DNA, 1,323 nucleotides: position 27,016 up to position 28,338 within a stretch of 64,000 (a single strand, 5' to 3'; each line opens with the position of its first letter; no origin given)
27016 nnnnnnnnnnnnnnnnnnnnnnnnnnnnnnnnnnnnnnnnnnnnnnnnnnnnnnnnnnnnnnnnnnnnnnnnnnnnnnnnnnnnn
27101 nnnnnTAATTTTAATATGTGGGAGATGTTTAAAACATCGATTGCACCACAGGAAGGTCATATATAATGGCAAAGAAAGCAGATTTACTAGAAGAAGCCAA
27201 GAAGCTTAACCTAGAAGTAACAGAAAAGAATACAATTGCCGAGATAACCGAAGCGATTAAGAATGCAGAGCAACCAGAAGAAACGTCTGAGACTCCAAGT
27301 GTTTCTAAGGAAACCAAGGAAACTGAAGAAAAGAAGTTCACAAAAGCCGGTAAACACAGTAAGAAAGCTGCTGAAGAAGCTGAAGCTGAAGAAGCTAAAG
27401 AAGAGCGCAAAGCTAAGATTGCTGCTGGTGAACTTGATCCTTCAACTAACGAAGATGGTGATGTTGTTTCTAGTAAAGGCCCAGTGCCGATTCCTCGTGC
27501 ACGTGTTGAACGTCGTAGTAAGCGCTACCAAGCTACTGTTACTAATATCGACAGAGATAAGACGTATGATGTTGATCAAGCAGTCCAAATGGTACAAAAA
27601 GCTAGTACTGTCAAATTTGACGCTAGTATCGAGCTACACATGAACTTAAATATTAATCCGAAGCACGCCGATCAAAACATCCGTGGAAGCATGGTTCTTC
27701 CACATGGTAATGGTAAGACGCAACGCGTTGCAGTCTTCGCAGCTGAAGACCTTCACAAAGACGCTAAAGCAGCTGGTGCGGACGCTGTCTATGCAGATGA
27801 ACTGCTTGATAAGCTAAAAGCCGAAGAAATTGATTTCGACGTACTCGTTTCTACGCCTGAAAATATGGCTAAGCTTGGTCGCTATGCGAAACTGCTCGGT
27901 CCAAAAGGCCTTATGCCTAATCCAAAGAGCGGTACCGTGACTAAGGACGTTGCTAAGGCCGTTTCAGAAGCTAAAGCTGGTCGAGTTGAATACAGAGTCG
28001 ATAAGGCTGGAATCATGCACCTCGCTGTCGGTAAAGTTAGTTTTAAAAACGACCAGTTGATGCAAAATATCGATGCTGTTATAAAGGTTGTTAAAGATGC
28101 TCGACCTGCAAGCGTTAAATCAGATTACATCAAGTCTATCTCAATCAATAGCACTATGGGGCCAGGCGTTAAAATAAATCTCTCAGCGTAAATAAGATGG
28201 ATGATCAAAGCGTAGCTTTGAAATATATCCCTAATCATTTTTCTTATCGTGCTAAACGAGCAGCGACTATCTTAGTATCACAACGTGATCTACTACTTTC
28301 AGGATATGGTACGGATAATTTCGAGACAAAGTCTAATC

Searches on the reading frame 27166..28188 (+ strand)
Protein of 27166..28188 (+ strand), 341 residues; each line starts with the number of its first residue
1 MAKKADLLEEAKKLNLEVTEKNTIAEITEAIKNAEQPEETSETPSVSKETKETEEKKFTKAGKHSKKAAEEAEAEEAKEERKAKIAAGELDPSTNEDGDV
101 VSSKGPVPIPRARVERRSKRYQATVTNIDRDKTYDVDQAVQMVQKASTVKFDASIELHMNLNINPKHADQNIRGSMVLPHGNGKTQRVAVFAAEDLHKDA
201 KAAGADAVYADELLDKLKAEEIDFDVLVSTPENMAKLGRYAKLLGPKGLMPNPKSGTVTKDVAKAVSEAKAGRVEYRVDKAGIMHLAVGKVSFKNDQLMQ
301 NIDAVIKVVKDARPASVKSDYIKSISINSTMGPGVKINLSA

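Call 4: search_protein_families(library=pfam, proteins=[window:27166-28188:+], max_evalue=1)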
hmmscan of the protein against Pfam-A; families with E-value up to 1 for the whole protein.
window:27166-28188:+ (341 aa): 1 family
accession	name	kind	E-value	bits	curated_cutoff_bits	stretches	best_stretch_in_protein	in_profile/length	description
PF00687.26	Ribosomal_L1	-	2.6e-59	200.6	32.2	1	144-333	2-198/198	Ribosomal protein L1p/L10e family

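Call 11: find_related_loci(query=window:27166-28188:+, collection=genome_contigs, flank=10000)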
Query window:27166-28188:+ (341 aa) in genome_contigs; peptide patterns used: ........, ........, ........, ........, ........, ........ (x = any residue, [..] = any of these).
442 stretches matched a pattern; 8 encode a relative of the query (tblastn E <= 1e-3); 8 distinct loci.
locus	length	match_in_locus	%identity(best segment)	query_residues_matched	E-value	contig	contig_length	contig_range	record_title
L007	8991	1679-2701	87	1-341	0e+0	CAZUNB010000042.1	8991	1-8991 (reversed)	MAG TPA_asm: uncultured Candidatus Saccharibacteria bacterium isolate SRP286056_co3_490 genome assembly, contig: NODE_96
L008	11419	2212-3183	56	1-338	2e-101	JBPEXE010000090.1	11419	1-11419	MAG: Candidatus Saccharimonadales bacterium isolate MAG16 MAG16_MAG16_90, whole genome shotgun sequence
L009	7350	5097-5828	46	96-338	2e-71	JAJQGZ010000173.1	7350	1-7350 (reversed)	MAG: Clostridiales bacterium isolate U.3_9 NODE_1217_length_7350_cov_7.657437, whole genome shotgun sequence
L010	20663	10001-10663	45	118-338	3e-67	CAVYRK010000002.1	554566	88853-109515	MAG: uncultured Actinomycetota bacterium isolate MFD06085.bin.2.1 genome assembly, contig: contig_22945, whole genome sh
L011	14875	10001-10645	46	127-341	1e-62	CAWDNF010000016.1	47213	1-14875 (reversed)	MAG: uncultured Solirubrobacterales bacterium isolate MFD09603.bin.2.251 genome assembly, contig: contig_66821, whole ge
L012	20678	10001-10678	43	114-338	1e-61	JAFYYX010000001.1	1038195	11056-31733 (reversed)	MAG: Bacilli bacterium isolate RGIG7548 Water_buffalos_Omasum-1__c71, whole genome shotgun sequence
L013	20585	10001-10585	37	117-339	2e-42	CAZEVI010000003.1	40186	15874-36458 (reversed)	MAG TPA_asm: uncultured Candidatus Saccharibacteria bacterium isolate binchicken_co387_690 genome assembly, contig: NODE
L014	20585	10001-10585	38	116-339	4e-42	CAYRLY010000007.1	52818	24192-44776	MAG TPA_asm: uncultured Candidatus Saccharibacteria bacterium isolate SRP263991_co2_422 genome assembly, contig: NODE_44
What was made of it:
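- Taxon: ribosomal protein L1 is 87% identical to a Candidatus Saccharibacteria MAG (call 11).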

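Call 67: search_protein_families(library=pfam, proteins=[L007:326-778:-], max_evalue=0.01)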
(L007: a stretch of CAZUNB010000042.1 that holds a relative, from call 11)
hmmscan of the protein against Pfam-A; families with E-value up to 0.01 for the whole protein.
L007:326-778:- (151 aa): 5 families
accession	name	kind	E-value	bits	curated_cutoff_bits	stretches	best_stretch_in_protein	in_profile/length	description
PF07719.23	TPR_2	-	0.0039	17.6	27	0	31-61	3-33/34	Tetratricopeptide repeat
PF00515.34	TPR_1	-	0.0042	17.3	27.8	1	30-62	2-34/34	Tetratricopeptide repeat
PF07219.19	HemY_N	-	0.0047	17.4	31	1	34-72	64-100/107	HemY protein N-terminus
PF13428.12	TPR_14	-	0.0049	17.9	23.5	0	34-71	6-43/44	Tetratricopeptide repeat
PF16716.10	BST2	-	0.009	17.1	27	0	39-73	20-54/91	Bone marrow stromal antigen 2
